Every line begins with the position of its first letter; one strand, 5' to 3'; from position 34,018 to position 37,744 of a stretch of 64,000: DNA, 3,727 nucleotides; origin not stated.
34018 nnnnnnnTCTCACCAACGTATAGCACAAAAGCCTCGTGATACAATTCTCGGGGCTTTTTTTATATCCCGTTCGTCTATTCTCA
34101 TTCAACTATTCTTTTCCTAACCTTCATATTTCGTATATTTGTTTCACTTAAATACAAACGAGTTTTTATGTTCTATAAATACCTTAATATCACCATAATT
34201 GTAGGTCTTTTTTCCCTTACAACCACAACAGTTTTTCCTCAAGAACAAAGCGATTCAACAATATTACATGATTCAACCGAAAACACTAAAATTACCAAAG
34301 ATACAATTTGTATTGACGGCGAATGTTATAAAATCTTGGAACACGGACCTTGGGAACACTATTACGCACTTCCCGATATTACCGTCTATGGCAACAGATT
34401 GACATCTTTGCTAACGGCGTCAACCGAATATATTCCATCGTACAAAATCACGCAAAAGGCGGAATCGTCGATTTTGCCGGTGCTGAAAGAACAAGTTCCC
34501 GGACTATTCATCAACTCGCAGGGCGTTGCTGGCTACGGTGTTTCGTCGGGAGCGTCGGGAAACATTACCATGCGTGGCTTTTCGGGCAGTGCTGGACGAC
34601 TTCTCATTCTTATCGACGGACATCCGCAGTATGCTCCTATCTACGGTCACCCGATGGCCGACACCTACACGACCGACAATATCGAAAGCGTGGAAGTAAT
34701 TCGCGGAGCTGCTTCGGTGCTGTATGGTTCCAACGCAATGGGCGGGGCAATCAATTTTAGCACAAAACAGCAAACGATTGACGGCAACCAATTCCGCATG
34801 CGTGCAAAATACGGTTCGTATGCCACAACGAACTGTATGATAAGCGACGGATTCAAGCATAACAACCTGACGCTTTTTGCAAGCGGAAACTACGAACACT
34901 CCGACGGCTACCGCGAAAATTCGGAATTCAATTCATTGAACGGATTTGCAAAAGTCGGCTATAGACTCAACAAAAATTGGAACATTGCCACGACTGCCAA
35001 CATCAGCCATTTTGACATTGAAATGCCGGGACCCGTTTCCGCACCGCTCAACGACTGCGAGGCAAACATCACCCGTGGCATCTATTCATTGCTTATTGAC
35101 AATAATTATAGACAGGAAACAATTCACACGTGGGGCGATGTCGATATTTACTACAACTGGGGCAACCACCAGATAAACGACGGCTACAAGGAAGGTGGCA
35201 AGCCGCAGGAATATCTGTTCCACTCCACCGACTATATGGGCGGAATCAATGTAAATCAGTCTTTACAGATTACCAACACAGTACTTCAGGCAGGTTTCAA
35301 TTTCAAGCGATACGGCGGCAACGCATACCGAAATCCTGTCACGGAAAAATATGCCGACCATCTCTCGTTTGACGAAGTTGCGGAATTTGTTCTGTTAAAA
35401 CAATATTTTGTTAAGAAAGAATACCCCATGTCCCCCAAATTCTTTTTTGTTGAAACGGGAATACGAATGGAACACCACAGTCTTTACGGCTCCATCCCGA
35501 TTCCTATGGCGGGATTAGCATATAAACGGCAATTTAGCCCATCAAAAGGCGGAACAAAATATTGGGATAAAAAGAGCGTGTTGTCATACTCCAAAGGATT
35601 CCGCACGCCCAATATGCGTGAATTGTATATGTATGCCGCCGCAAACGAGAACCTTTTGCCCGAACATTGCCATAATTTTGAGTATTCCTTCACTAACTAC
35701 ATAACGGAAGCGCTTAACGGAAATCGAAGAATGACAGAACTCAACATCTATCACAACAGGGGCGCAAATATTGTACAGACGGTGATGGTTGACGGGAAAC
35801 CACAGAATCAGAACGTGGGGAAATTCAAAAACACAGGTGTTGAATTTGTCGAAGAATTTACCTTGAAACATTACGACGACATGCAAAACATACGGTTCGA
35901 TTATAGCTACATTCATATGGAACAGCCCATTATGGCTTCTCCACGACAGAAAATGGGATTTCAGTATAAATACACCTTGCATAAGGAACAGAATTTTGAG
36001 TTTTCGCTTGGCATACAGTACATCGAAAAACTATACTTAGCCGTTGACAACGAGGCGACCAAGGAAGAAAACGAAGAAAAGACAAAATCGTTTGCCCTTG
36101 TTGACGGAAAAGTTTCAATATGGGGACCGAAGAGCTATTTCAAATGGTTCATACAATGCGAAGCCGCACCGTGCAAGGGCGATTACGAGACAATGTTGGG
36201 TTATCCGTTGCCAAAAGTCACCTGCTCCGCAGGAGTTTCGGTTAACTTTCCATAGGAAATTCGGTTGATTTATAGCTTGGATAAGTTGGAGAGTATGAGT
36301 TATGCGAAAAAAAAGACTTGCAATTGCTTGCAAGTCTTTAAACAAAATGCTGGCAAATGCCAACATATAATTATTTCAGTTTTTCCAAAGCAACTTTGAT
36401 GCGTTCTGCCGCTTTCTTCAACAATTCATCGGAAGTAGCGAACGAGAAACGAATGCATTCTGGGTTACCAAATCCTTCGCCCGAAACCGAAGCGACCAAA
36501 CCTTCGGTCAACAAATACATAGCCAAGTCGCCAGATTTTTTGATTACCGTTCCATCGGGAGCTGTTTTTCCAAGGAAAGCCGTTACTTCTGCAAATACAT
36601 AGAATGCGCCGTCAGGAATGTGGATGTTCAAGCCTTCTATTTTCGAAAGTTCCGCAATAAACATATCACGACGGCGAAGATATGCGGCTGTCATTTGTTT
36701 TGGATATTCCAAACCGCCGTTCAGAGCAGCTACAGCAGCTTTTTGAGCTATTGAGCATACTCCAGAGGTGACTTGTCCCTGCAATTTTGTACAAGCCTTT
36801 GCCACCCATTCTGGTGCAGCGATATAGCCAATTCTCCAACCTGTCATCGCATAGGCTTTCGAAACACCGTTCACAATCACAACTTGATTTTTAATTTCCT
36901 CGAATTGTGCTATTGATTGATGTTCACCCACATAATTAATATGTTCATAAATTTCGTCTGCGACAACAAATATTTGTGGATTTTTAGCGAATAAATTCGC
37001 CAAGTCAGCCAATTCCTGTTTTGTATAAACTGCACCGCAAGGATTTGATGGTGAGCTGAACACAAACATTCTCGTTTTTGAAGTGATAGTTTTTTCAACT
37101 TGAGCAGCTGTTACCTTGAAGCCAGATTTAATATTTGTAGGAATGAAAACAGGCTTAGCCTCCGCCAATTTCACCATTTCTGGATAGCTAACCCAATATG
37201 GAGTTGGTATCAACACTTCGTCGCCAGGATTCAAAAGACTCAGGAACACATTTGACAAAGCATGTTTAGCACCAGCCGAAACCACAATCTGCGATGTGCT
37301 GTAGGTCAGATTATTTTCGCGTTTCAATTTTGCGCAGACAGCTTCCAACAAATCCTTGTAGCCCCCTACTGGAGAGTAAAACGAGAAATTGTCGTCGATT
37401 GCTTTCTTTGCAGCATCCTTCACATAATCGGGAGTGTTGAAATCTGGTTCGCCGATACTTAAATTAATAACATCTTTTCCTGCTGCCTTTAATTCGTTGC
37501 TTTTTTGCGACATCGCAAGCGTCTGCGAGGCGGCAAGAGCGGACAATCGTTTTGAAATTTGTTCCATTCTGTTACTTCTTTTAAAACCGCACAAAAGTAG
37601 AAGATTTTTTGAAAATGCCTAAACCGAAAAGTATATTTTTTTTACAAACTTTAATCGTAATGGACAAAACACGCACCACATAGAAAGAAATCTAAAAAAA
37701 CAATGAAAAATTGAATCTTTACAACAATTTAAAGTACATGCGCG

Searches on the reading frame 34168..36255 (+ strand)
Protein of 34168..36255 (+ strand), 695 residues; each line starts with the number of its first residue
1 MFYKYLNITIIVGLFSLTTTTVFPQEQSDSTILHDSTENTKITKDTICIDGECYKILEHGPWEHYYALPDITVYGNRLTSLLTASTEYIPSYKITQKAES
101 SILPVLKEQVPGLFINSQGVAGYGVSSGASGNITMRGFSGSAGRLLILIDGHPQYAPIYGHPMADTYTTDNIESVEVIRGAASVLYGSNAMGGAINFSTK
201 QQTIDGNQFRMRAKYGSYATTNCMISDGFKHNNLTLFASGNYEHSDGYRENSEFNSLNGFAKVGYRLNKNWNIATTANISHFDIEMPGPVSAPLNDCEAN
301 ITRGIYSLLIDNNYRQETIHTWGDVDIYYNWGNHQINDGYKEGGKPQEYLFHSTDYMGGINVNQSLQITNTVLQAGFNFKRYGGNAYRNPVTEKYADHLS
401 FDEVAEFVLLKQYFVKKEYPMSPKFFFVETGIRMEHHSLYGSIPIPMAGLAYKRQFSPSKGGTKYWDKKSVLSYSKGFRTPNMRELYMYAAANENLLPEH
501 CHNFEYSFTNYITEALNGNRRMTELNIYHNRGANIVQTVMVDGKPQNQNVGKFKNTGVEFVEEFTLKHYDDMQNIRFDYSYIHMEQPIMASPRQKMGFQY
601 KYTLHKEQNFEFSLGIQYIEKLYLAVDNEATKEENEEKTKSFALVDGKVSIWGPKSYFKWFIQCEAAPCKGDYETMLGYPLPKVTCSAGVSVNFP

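Call 50: search_protein_families(library=ncbifam, proteins=[window:34168-36255:+], max_evalue=0.00001)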
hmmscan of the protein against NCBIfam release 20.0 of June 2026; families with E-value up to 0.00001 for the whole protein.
window:34168-36255:+ (695 aa): 24 families
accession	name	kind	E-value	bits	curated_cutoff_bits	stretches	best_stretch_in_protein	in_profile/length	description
TIGR01783.1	TonB-siderophor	subfamily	4e-24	85.2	223.5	1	120-266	33-175/649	TonB-dependent siderophore receptor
NF007926.1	PRK10641.1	equivalog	5.9e-23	81.3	836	2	84-253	46-205/617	TonB-dependent vitamin B12 receptor BtuB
TIGR01785.1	TonB-hemin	subfamily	9e-21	74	316.85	1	71-253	4-189/677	TonB-dependent heme/hemoglobin receptor family protein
TIGR01779.1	TonB-B12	equivalog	1.2e-20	73.7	599.7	2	93-267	56-232/614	TonB-dependent vitamin B12 receptor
TIGR01786.1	TonB-hemlactrns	subfamily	2.6e-19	69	323.75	1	120-222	51-158/719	TonB-dependent hemoglobin/transferrin/lactoferrin family receptor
NF049946.1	TonB_dep_CU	exception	6.7e-14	51.1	700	1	131-287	101-260/683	TonB-dependent receptor, CU motif-type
NF053590.1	TonB_dep_TOL0244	equivalog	1.3e-12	47.1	645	1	132-203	69-143/604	TOL_0244 family TonB-dependent receptor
NF049947.1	TonB_dep_PCPU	exception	1.4e-12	46.7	800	1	131-284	95-252/685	TonB-dependent receptor, PCPU motif-type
NF041535.1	TonB_rec_PqqU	equivalog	3.3e-12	45.5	1200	1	145-291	77-226/676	TonB-dependent receptor PqqU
NF010010.0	PRK13483.1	equivalog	5.1e-12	44.6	927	1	122-485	79-435/660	ligand-gated channel protein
NF049945.1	TonB_dep_FCYXU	equivalog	7.3e-12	44.7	825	1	131-285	96-255/697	TonB-dependent receptor, FCYXU motif-type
NF007478.2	PRK10064.1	equivalog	6.2e-11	41.3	745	1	90-201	55-159/663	catecholate siderophore receptor CirA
NF049944.1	TonB_dep_PUIUD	equivalog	5.9e-10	38.1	850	1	128-275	98-249/686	TonB-dependent receptor, PUIUD motif-type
NF010011.0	PRK13484.1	equivalog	8.4e-10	37.5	1197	1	116-203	70-162/682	IreA family TonB-dependent siderophore receptor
NF010012.0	PRK13486.1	equivalog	4.7e-09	35.2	924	1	132-203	85-161/696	TonB-dependent receptor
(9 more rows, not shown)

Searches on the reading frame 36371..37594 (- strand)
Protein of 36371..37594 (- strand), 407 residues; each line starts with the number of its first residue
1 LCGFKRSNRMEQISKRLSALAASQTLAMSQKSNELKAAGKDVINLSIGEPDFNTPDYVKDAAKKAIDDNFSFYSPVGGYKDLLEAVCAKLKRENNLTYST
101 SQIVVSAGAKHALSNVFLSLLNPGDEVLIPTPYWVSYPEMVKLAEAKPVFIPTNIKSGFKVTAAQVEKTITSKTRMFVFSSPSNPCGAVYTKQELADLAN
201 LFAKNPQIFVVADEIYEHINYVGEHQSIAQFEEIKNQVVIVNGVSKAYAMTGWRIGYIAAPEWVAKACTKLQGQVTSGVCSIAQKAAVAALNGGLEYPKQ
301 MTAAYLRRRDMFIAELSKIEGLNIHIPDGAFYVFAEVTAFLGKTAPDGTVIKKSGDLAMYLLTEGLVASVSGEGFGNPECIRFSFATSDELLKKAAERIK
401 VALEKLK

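Call 50: search_protein_families(library=ncbifam, proteins=[window:36371-37594:-], max_evalue=0.00001)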
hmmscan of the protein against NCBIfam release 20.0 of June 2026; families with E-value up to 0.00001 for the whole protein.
window:36371-37594:- (407 aa): 73 families (the best 25 are shown)
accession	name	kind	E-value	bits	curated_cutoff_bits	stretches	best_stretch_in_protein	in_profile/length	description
NF004769.0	PRK06107.1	equivalog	1.9e-128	428.7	617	1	12-406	5-401/402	aspartate transaminase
NF041091.1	asp_aminotase_Arch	equivalog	6e-112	374.2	550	1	15-400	2-372/376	aspartate aminotransferase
NF005817.0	PRK07683.1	equivalog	2.7e-98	329.2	575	1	32-404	20-382/387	aminotransferase A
NF005588.0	PRK07309.1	equivalog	1.4e-84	284.2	576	1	39-405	29-388/391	pyridoxal phosphate-dependent aminotransferase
NF005816.0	PRK07682.1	equivalog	2e-82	276.9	620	1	28-406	17-386/390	aminotransferase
NF041364.1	GntC_guanitoxin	equivalog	6e-80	268.8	415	1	43-400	1-354/356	guanitoxin biosynthesis PLP-dependent (S)-gamma-hydroxy-L-arginine cyclodehydratase GntC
NF005601.0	PRK07337.1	equivalog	7e-75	252.6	496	1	9-403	4-392/394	pyridoxal phosphate-dependent aminotransferase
NF006229.0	PRK08361.1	equivalog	2.8e-74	250.5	624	1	38-406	31-391/391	aspartate aminotransferase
NF004975.0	PRK06348.1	equivalog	1.7e-73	247.9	549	1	27-400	16-380/384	pyridoxal phosphate-dependent aminotransferase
NF004770.0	PRK06108.1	subfamily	3.3e-73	246.8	422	1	9-405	9-394/396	pyridoxal phosphate-dependent aminotransferase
NF005744.0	PRK07568.1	subfamily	5.3e-73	246.1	389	1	12-405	2-392/398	pyridoxal phosphate-dependent aminotransferase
NF006514.0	PRK08960.1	equivalog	4.1e-69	233.3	554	1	10-405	2-387/388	pyridoxal phosphate-dependent aminotransferase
NF006230.0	PRK08363.1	equivalog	3.7e-66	223.6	534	1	29-401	19-390/398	alanine aminotransferase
NF006756.0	PRK09276.1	subfamily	6.7e-64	216.2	507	1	12-401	3-384/387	LL-diaminopimelate aminotransferase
NF006569.0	PRK09082.1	subfamily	2e-63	214.8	420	1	13-400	8-384/386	methionine aminotransferase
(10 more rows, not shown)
